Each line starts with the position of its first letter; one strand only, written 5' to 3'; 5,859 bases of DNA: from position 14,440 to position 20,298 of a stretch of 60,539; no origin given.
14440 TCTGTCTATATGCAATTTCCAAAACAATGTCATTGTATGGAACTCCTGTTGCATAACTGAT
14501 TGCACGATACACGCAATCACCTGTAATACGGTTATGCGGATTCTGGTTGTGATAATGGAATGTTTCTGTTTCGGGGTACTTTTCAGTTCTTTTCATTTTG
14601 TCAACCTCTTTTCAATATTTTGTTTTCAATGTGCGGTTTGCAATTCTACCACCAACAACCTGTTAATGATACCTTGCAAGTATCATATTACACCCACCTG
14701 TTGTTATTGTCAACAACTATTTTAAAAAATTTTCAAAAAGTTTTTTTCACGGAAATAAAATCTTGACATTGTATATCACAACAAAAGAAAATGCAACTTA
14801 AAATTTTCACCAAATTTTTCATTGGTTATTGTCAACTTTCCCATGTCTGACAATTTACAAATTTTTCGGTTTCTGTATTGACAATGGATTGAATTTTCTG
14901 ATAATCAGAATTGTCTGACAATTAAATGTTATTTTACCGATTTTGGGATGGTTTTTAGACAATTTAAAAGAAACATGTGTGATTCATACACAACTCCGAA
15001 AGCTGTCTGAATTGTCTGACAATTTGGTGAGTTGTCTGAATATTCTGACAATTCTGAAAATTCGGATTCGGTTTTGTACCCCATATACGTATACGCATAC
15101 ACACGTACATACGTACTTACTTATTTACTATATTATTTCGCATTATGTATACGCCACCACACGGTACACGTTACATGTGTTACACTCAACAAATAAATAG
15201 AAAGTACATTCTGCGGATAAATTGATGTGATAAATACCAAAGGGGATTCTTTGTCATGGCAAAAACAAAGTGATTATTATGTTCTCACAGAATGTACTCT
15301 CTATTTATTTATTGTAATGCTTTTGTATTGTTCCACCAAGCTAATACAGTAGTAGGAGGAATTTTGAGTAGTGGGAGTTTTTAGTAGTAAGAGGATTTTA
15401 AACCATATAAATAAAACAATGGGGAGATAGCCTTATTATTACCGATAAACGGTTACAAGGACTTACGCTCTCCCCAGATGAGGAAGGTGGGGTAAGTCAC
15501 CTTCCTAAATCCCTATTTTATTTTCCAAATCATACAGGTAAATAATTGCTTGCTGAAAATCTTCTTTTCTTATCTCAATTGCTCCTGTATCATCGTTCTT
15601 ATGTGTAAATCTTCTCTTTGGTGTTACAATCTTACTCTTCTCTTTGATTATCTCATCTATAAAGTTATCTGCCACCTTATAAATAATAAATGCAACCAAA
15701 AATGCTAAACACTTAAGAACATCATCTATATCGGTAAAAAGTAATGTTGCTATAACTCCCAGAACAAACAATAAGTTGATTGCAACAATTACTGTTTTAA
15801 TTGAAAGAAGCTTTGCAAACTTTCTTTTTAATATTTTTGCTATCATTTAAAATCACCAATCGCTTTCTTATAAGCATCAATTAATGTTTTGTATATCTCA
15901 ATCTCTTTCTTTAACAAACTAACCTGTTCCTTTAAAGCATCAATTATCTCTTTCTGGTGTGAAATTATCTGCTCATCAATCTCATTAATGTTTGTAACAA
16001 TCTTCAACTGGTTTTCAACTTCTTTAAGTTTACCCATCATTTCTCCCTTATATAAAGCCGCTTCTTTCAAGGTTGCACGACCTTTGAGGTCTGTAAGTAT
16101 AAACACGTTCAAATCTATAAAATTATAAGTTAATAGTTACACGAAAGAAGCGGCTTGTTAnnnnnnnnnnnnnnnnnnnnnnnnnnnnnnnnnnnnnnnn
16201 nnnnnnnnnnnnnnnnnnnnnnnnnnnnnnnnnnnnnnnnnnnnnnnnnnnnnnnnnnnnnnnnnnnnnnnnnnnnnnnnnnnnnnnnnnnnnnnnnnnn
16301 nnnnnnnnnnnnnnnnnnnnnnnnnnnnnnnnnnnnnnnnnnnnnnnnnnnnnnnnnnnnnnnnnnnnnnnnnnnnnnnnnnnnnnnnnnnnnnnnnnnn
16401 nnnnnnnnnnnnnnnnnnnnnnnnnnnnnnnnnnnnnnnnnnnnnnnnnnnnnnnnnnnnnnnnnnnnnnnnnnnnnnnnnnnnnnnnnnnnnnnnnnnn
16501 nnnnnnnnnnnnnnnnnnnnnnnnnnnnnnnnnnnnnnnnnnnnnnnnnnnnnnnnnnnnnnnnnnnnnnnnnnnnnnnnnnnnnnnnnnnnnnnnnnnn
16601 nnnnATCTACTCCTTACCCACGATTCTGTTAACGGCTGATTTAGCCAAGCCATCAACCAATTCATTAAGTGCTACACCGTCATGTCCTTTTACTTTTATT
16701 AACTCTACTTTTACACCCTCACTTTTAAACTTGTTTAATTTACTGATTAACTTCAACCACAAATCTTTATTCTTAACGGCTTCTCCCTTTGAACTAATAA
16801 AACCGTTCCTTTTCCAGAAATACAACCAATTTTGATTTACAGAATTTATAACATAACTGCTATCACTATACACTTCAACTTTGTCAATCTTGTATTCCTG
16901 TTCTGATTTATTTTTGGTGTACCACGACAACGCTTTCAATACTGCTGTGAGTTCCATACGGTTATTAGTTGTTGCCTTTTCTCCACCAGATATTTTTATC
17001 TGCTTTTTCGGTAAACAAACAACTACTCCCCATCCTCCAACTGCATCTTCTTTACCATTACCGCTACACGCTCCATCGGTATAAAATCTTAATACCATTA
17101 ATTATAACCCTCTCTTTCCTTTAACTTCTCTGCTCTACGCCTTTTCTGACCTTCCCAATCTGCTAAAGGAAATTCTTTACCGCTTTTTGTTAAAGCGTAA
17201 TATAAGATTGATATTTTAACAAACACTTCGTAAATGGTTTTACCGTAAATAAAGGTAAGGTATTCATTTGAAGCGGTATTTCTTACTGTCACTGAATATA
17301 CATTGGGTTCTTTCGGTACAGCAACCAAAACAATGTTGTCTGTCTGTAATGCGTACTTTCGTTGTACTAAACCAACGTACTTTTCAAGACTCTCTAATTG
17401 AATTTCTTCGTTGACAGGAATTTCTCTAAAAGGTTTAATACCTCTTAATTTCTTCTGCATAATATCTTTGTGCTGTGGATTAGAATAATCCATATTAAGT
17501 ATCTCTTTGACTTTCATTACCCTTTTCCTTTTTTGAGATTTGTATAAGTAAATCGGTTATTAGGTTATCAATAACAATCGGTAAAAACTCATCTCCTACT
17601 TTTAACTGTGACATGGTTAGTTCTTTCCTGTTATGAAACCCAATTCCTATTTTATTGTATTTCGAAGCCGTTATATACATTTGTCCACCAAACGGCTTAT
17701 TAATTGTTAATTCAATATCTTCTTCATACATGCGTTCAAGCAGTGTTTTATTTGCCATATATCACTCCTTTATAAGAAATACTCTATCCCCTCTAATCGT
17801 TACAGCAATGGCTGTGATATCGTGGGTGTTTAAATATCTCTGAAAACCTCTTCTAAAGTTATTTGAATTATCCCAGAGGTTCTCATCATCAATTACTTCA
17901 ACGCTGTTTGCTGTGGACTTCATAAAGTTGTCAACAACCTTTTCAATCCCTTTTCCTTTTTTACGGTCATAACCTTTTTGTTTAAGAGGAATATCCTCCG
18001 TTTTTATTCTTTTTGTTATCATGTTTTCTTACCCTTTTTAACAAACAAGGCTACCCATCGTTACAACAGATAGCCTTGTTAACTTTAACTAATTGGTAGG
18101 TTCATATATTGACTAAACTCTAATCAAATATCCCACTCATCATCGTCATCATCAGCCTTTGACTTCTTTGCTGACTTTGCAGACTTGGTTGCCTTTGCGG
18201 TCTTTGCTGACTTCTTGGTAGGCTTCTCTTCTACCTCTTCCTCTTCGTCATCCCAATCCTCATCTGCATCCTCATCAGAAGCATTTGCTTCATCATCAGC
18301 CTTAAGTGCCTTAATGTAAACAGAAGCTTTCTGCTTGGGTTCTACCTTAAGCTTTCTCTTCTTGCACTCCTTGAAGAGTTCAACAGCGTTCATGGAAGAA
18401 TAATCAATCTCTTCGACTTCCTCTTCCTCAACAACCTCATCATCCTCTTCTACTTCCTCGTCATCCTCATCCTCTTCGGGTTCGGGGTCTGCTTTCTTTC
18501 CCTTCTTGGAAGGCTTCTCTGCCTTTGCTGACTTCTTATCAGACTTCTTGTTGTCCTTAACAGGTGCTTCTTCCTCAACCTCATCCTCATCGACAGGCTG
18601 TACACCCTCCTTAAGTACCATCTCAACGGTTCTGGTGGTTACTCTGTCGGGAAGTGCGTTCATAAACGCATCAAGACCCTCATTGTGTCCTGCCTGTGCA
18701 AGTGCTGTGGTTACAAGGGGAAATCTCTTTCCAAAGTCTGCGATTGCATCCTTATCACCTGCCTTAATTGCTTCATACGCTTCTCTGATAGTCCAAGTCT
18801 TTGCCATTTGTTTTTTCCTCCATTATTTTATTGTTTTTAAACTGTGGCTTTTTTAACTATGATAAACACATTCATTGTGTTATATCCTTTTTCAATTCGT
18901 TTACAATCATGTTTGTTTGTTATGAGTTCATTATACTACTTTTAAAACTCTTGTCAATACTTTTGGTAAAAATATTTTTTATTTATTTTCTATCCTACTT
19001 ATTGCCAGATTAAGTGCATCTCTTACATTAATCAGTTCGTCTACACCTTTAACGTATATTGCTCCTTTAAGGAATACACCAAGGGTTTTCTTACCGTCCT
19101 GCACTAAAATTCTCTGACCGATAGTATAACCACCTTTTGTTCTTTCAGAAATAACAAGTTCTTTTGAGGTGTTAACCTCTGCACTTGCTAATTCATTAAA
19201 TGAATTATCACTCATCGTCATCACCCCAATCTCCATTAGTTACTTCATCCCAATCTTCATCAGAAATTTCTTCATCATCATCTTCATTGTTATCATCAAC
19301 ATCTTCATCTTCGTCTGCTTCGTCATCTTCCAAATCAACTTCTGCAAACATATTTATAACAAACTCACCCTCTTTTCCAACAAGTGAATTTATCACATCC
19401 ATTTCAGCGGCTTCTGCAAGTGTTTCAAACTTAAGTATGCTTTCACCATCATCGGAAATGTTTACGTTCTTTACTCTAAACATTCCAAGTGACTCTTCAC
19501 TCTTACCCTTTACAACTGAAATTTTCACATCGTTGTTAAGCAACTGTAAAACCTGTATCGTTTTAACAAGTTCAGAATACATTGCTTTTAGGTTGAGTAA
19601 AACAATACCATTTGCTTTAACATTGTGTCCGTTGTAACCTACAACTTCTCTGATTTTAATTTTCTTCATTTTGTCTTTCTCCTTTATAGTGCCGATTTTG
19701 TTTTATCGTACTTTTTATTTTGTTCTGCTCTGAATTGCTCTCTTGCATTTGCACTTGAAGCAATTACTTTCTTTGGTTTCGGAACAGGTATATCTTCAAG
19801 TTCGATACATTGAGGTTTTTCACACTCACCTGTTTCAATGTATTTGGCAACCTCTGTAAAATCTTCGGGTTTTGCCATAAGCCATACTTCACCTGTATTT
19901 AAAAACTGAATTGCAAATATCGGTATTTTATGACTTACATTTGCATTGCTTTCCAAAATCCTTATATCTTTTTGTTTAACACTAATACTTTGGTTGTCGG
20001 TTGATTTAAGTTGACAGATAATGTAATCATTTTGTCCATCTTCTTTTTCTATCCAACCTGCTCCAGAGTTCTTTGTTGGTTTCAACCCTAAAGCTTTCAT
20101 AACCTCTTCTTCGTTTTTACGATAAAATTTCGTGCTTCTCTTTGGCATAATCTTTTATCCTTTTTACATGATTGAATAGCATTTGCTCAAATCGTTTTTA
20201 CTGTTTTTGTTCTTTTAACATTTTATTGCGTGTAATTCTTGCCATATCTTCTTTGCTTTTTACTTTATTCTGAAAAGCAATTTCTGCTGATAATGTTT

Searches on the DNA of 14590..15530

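Call 91: search_rna_families(source=window, start=14590, end=15530, threshold=evalue, max_evalue=5)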
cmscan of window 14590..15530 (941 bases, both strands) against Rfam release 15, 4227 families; matches with E-value up to 5: 8.
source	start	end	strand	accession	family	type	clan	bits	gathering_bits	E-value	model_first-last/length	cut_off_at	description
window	15195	15306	-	RF00997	mir-942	Gene; miRNA;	-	22.8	100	0.1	1-86/86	no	mir-942 microRNA precursor family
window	15264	15332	+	RF00203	snoR160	Gene; snRNA; snoRNA; CD-box;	-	21.2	42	1.9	1-80/80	no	Small nucleolar RNA R160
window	15080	15114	-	RF04217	mir-297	Gene; miRNA;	-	20.7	90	0.88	1-71/71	no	mir-297 microRNA precursor family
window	15323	15422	+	RF02217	ZNFX1-AS1_3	Gene; lncRNA;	-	18.4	60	3.8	1-87/87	no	ZNFX1 antisense RNA 1 conserved region 3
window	14763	14838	+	RF02066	STnc320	Gene; sRNA;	-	18.3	50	1.4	1-55/55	no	Salmonella enterica sRNA STnc320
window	14993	15059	+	RF02095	mir-2985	Gene; miRNA;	-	17.8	68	1.6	1-71/71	no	mir-2985 microRNA precursor family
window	14707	14742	+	RF03027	RT-6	Gene; sRNA;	-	16.5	46.7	0.9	35-70/75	no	RT-6 RNA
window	15496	15521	-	RF02937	Clostridiales-2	Gene; sRNA;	-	13.9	58.6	3.8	1-82/82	no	Clostridiales-2 RNA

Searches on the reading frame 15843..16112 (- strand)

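Call 13: search_protein_families(library=pfam, proteins=[window:15843-16112:-], max_evalue=0.01)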
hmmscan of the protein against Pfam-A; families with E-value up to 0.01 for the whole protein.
window:15843-16112:- (89 aa): 3 families
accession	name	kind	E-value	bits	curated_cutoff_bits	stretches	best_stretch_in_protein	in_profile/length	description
PF01519.22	DUF16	-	0.0026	18.7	40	1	14-75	21-82/104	Protein of unknown function DUF16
PF16888.10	YwqH-like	-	0.0028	18.3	33.7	1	24-89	59-122/123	YwqH-like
PF08614.16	ATG16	-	0.0052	17.4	33.7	1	12-83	87-158/200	Autophagy protein 16 (ATG16)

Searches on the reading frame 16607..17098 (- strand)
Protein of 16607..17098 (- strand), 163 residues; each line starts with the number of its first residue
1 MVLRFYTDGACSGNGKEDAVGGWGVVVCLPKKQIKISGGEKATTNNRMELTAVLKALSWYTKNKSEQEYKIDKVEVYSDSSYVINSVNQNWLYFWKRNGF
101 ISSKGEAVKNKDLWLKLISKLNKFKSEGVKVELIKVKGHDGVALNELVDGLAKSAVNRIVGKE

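Call 22: search_protein_families(library=phrogs, proteins=[window:16607-17098:-], max_evalue=0.01)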
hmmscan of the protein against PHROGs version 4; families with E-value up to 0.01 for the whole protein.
window:16607-17098:- (163 aa): 3 families
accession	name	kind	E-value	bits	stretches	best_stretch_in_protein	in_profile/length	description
phrog_531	-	DNA, RNA and nucleotide metabolism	4e-49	168.4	1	2-157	75-225/285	Rnase H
phrog_3265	-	DNA, RNA and nucleotide metabolism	1.7e-22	80.9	1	33-157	75-193/496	ribonuclease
phrog_10653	-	DNA, RNA and nucleotide metabolism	3.9e-05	24.7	1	100-155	4-53/66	Rnase H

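Call 30: find_related_loci(query=window:16607-17098:-, collection=viral_contigs, flank=10000)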
Query window:16607-17098:- (163 aa) in viral_contigs; peptide patterns used: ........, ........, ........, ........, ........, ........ (x = any residue, [..] = any of these).
10 stretches matched a pattern; 3 encode a relative of the query (tblastn E <= 1e-3); 3 distinct loci.
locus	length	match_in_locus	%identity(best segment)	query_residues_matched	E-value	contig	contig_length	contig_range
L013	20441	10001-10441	49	1-153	2e-40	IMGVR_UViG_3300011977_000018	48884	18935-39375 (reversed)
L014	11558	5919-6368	46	3-158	3e-38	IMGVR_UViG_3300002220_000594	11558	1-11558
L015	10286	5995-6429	45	3-154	2e-37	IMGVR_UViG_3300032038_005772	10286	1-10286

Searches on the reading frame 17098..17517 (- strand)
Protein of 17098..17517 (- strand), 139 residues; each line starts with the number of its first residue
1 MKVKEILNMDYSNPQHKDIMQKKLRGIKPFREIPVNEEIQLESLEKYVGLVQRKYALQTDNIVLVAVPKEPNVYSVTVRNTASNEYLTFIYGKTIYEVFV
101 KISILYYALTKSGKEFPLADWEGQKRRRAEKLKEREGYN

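Call 22: search_protein_families(library=phrogs, proteins=[window:17098-17517:-], max_evalue=0.01)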
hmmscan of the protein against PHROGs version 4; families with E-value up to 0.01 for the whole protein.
window:17098-17517:- (139 aa): 0 families

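Call 110: search_protein_families(library=ncbifam, proteins=[window:17098-17517:-], max_evalue=0.1)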
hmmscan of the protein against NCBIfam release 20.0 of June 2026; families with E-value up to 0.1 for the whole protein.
window:17098-17517:- (139 aa): 2 families
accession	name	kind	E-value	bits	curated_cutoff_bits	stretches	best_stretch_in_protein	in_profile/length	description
NF002463.0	PRK01683.1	equivalog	0.058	13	297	1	24-69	205-249/258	trans-aconitate 2-methyltransferase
NF008526.0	PRK11462.1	equivalog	0.092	11.5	836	0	57-122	225-290/460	glycoside-pentoside-hexuronide family transporter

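Call 111: search_protein_families(library=pfam, proteins=[window:17098-17517:-], max_evalue=0.1)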
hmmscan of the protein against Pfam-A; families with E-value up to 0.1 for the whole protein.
window:17098-17517:- (139 aa): 1 family
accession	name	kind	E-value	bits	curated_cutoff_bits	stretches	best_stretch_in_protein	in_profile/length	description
PF10854.13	DUF2649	-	0.014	16.1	25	1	70-106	21-57/67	Protein of unknown function (DUF2649)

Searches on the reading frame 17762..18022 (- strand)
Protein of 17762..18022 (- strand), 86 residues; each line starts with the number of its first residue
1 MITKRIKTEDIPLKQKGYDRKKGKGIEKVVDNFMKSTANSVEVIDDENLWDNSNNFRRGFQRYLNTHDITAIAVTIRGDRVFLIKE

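Call 111: search_protein_families(library=pfam, proteins=[window:17762-18022:-], max_evalue=0.1)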
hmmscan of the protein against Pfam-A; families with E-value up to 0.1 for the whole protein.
window:17762-18022:- (86 aa): 1 family
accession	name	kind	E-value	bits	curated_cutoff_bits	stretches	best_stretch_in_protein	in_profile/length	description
PF01025.24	GrpE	-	0.06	13.5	25.8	1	28-74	69-115/165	GrpE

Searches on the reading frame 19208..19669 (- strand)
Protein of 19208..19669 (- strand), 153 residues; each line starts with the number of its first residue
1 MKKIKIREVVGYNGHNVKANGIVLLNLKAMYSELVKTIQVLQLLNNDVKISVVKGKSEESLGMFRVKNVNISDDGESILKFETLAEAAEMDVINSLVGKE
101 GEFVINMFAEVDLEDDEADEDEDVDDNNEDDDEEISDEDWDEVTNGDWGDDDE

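Call 22: search_protein_families(library=phrogs, proteins=[window:19208-19669:-], max_evalue=0.01)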
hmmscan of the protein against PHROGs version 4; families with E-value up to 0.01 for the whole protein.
window:19208-19669:- (153 aa): 0 families

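Call 111: search_protein_families(library=pfam, proteins=[window:19208-19669:-], max_evalue=0.1)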
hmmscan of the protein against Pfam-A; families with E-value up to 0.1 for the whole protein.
window:19208-19669:- (153 aa): 1 family
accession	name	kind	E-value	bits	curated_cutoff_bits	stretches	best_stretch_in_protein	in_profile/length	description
PF18360.6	hnRNP_Q_AcD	-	0.088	13.4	26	0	89-114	28-53/70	Heterogeneous nuclear ribonucleoprotein Q acidic domain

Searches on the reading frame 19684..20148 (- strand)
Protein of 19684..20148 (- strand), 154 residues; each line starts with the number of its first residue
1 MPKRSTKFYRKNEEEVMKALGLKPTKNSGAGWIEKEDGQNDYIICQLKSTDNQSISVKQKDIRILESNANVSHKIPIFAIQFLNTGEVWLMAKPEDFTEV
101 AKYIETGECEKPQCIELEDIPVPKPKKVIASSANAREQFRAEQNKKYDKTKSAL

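Call 22: search_protein_families(library=phrogs, proteins=[window:19684-20148:-], max_evalue=0.01)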
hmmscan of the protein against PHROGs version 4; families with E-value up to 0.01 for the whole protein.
window:19684-20148:- (154 aa): 1 family
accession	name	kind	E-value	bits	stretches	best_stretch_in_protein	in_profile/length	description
phrog_2002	-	DNA, RNA and nucleotide metabolism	1.4e-17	64.9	1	5-110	15-123/130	Holliday junction resolvase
